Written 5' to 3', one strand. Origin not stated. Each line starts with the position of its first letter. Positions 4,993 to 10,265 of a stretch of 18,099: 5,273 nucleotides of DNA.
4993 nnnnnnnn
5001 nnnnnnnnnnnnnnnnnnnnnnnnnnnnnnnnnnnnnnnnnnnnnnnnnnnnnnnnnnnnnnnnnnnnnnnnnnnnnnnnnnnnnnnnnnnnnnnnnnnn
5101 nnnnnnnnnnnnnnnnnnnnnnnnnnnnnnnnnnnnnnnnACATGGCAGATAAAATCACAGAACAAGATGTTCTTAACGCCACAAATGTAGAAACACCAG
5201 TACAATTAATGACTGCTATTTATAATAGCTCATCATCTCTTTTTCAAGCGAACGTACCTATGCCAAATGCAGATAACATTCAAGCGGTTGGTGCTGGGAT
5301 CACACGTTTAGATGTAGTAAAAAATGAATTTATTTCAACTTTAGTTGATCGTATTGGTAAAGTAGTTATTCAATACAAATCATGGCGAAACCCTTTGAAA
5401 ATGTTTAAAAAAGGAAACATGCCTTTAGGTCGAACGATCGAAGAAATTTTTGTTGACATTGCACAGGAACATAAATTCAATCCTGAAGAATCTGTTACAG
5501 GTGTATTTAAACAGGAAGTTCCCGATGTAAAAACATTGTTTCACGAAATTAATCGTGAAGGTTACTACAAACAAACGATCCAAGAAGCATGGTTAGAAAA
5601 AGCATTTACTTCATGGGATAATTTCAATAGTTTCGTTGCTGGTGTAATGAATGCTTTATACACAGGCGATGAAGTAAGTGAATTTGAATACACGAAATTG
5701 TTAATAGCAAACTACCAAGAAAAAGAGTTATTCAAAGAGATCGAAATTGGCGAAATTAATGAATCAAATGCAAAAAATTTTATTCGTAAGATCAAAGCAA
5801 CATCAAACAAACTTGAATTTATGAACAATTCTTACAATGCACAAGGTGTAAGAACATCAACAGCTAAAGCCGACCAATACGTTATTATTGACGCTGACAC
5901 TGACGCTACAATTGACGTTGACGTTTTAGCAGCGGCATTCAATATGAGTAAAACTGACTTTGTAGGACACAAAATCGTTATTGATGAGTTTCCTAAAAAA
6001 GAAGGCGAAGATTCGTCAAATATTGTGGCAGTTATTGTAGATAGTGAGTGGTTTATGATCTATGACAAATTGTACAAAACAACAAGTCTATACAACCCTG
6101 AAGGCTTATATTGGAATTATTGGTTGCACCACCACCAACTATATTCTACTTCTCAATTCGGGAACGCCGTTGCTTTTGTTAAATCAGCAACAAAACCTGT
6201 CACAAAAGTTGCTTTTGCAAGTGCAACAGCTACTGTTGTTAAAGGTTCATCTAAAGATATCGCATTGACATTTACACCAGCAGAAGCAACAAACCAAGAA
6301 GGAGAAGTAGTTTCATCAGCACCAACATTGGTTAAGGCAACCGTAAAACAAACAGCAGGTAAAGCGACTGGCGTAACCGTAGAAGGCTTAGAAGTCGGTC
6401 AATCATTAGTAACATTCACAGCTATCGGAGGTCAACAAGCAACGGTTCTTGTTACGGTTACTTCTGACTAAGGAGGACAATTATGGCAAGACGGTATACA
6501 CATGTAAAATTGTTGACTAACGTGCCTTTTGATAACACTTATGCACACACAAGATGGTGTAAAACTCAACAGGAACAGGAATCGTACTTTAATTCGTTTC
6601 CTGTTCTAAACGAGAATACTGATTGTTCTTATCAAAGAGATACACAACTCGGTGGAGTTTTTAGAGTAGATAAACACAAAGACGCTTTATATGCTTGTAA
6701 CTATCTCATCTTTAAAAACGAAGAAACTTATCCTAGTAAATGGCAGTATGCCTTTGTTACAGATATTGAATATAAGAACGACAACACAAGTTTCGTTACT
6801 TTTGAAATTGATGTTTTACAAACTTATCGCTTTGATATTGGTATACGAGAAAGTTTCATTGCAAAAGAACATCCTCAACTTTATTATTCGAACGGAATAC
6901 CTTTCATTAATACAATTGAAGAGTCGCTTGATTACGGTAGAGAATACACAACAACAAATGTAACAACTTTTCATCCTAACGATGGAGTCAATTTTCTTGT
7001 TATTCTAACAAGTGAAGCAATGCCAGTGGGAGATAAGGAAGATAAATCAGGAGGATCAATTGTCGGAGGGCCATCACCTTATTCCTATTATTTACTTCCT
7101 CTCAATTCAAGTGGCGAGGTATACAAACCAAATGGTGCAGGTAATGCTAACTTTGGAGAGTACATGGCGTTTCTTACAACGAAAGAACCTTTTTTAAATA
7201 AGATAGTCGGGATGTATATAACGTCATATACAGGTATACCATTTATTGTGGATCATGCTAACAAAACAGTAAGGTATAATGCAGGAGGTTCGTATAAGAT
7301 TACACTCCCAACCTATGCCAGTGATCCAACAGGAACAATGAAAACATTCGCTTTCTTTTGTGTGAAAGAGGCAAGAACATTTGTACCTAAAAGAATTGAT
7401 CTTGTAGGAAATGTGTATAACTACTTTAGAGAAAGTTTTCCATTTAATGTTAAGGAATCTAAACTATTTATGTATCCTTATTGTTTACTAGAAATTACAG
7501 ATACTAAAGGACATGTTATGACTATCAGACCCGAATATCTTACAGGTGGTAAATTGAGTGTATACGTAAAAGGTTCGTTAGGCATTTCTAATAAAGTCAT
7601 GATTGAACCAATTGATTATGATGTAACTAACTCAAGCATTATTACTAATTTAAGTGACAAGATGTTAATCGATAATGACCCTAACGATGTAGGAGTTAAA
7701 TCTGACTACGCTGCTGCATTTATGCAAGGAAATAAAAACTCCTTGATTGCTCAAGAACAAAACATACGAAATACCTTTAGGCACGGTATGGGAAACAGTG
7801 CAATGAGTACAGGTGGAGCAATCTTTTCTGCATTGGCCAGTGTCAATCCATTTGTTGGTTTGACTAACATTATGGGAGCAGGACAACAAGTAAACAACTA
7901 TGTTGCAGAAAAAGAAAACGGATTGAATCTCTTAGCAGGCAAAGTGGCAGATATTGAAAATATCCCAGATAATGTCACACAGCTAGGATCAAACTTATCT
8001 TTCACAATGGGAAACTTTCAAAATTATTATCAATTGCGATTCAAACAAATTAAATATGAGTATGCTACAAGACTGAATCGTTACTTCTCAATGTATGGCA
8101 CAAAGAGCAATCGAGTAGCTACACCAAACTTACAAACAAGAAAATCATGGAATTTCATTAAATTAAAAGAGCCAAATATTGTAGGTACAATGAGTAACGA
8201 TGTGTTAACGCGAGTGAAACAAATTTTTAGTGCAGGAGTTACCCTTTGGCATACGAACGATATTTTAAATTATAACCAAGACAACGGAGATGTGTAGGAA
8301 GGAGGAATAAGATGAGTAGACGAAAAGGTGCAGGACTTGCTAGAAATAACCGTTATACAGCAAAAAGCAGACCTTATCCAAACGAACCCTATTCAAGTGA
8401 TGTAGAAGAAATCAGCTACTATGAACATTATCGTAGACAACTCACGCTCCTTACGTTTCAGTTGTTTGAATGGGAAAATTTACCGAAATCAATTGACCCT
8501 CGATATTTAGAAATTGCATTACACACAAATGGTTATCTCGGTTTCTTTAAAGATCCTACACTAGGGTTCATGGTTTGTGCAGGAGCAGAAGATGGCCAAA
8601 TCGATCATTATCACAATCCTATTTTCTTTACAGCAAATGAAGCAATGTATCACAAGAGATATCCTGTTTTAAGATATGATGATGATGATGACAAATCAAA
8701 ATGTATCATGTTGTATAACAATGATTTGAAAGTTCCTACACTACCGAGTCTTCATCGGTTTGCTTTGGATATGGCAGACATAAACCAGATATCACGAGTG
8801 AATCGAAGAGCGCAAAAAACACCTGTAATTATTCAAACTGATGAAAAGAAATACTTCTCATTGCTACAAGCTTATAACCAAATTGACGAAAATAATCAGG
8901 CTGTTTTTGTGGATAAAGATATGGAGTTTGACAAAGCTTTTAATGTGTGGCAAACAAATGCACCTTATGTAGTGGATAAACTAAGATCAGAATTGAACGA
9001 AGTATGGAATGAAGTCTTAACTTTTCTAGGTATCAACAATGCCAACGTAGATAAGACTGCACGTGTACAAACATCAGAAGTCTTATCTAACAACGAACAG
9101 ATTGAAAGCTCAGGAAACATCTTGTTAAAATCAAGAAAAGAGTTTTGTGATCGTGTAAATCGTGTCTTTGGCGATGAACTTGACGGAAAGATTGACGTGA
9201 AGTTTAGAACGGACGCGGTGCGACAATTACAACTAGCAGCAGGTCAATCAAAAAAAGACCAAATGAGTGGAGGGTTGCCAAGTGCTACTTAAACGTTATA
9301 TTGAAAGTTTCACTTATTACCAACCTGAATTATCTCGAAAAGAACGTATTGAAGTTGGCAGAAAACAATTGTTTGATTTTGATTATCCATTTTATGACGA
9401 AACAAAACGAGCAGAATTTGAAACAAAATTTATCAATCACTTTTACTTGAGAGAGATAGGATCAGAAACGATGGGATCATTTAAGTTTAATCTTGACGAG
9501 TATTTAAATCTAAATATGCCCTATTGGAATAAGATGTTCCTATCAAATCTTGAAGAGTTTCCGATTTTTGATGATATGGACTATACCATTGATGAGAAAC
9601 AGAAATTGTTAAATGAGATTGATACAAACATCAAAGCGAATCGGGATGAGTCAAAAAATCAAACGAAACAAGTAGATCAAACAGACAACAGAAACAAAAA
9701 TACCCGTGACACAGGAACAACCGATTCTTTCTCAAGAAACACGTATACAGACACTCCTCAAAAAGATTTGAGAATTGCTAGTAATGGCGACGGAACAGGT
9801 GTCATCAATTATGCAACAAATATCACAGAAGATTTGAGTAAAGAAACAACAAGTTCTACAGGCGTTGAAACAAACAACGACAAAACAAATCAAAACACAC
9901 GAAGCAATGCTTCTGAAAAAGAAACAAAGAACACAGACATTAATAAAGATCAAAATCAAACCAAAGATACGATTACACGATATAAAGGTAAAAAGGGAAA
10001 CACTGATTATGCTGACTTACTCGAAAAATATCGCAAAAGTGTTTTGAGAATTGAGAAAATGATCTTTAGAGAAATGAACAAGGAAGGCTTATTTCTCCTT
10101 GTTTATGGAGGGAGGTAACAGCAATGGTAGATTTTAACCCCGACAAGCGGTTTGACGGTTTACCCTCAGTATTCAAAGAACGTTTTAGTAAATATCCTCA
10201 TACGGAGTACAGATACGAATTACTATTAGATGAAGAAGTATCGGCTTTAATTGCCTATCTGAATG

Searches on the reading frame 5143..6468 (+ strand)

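Call 4: search_protein_families(library=pfam, proteins=[window:5143-6468:+], max_evalue=0.1)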
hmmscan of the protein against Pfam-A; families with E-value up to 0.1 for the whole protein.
window:5143-6468:+ (442 aa): 2 families
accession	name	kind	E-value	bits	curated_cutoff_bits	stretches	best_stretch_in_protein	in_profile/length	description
PF25622.1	Phi29_MCP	-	3.5e-111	372.1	27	1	24-346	2-323/323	Phi29-like phage major capsid protein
PF02368.24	Big_2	-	0.0077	16.6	22.8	1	352-434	1-75/79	Bacterial Ig-like domain (group 2)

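Call 5: search_protein_families(library=phrogs, proteins=[window:5143-6468:+], max_evalue=0.01)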
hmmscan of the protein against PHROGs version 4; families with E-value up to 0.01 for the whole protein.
window:5143-6468:+ (442 aa): 5 families
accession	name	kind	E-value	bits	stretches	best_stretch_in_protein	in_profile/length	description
phrog_2006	-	head and packaging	5.1e-106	355.9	1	19-351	10-379/385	major head protein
phrog_215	-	head and packaging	5.6e-09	36.6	1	333-440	201-304/491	structural protein with Ig domain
phrog_41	-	tail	4.2e-06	27.5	1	349-440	156-243/245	major tail protein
phrog_341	-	tail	1.8e-05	25.9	1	346-440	60-148/154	major tail protein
phrog_1280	-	other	0.0015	19.1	1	347-441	159-246/248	Ig domain containing protein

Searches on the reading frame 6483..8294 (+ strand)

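Call 4: search_protein_families(library=pfam, proteins=[window:6483-8294:+], max_evalue=0.1)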
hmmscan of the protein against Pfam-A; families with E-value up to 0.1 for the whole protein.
window:6483-8294:+ (604 aa): 2 families
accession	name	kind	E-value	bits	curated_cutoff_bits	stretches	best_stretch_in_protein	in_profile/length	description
PF20934.2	phi29_gp9_C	-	6.1e-76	256.5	27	1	149-602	1-449/449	Bacillus phage phi29, Tail knob protein gp9, C-terminal domain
PF16838.11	Caud_tail_N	-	2.3e-20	73.7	27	1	5-118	2-118/120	Caudoviral major tail protein N-terminus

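Call 5: search_protein_families(library=phrogs, proteins=[window:6483-8294:+], max_evalue=0.01)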
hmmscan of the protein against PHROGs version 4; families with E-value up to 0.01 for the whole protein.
window:6483-8294:+ (604 aa): 4 families
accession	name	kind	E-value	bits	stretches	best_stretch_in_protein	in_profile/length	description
phrog_2248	-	tail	6.4e-113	379.5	1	3-601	3-583/590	tail protein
phrog_16740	-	tail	1.5e-24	88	1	324-604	119-398/399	tail protein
phrog_16615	-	other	2.6e-13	50.6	1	10-196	6-187/529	peptidase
phrog_30532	-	tail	2e-05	24.5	1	6-122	29-142/520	tail protein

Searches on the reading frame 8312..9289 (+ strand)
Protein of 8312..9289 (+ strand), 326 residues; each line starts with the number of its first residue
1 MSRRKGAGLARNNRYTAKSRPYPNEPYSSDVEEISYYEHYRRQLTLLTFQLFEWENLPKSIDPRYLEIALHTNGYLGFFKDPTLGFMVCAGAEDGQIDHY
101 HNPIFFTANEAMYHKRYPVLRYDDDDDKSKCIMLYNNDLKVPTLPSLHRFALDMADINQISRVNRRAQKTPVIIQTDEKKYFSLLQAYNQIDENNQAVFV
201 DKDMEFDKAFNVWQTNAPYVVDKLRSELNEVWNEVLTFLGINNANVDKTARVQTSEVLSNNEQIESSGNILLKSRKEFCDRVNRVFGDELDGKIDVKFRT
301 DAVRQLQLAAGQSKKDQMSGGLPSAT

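Call 4: search_protein_families(library=pfam, proteins=[window:8312-9289:+], max_evalue=0.1)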
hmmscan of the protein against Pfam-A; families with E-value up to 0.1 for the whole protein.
window:8312-9289:+ (326 aa): 2 families
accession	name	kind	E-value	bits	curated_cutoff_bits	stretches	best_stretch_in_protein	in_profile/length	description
PF05352.17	Phage_connector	-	3.8e-88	296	25.6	1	35-301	15-279/281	Phage Connector (GP10)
PF12980.13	DUF3864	-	0.073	13.8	27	0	137-188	25-76/80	Domain of Unknown Function with PDB structure (DUF3864)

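Call 5: search_protein_families(library=phrogs, proteins=[window:8312-9289:+], max_evalue=0.01)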
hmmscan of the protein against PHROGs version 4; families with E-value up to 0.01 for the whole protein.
window:8312-9289:+ (326 aa): 1 family
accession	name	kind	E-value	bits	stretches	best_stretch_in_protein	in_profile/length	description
phrog_2038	-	connector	7.2e-88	296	1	34-316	23-306/314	upper collar connector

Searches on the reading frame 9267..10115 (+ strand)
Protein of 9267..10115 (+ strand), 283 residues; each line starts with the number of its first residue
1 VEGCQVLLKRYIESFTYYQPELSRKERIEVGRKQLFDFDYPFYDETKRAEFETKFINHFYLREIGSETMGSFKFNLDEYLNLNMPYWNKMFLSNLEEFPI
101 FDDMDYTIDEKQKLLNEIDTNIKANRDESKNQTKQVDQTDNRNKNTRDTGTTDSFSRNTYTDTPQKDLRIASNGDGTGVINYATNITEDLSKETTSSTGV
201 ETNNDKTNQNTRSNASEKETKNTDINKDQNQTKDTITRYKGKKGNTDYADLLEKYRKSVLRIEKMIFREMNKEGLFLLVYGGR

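Call 4: search_protein_families(library=pfam, proteins=[window:9267-10115:+], max_evalue=0.1)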
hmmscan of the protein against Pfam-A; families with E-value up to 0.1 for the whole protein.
window:9267-10115:+ (283 aa): 0 families

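Call 5: search_protein_families(library=phrogs, proteins=[window:9267-10115:+], max_evalue=0.01)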
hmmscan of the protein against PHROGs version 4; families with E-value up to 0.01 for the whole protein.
window:9267-10115:+ (283 aa): 3 families
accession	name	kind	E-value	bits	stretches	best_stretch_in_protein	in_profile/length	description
phrog_3225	-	connector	1.4e-54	186.6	1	8-280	8-263/263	adaptor Ad4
phrog_5472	-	tail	7.4e-27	95.3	1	25-280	29-264/264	lower collar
phrog_26520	-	tail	0.001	19.6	1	50-83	64-97/215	lower collar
